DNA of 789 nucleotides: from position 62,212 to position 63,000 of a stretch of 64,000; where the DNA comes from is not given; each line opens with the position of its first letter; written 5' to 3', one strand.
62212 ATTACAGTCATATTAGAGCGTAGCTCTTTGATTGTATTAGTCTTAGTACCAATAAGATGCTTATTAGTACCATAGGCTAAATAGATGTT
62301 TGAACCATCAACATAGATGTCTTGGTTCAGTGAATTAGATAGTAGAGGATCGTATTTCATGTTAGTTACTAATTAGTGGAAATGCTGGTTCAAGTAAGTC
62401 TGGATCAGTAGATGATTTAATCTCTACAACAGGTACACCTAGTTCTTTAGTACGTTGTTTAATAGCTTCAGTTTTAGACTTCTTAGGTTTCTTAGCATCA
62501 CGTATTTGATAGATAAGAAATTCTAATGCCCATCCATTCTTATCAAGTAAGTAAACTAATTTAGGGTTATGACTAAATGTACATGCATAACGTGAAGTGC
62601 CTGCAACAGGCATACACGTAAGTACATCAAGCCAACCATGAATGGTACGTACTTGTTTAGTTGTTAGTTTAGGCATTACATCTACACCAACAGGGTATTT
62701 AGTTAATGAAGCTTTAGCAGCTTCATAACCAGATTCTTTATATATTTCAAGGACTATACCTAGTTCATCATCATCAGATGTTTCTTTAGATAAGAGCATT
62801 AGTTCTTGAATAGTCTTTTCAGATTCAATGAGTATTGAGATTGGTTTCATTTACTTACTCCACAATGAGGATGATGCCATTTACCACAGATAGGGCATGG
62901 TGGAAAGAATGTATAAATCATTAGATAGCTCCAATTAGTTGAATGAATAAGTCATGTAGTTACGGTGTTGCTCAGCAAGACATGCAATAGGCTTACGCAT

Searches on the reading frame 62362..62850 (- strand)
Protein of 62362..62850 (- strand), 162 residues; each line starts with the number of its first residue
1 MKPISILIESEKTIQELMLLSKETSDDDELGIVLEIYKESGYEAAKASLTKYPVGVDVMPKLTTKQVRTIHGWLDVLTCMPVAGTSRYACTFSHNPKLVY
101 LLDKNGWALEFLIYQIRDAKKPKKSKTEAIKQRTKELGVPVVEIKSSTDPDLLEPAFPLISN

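Call 10: search_protein_families(library=phrogs, proteins=[window:62362-62850:-], max_evalue=0.001)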
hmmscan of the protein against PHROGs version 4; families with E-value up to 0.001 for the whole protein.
window:62362-62850:- (162 aa): 0 families

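Call 53: search_dna_similar(query=window:62362-62850:-, collection=phages, mode=protein, max_rows=15, max_evalue=0.001)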
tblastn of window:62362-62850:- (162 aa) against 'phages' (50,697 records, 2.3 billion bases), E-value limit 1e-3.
Records with a match: 2; places in all: 2; records where one place covers at least 80% of the query: 2.
Best place of each record, by identity: <60% 2.
By first word of the organism name: Acinetobacter 2.
By host as written in the record: Acinetobacter pittii ABC38 2.
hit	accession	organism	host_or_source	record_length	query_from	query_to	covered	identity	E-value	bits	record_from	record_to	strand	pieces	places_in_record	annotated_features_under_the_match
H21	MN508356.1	Acinetobacter phage VB_ApiP_XC38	Acinetobacter pittii ABC38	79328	3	159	97%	32.2%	9e-20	91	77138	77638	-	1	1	hypothetical protein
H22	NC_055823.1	Acinetobacter phage VB_ApiP_XC38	Acinetobacter pittii ABC38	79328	3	159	97%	32.2%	9e-20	91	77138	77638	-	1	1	hypothetical protein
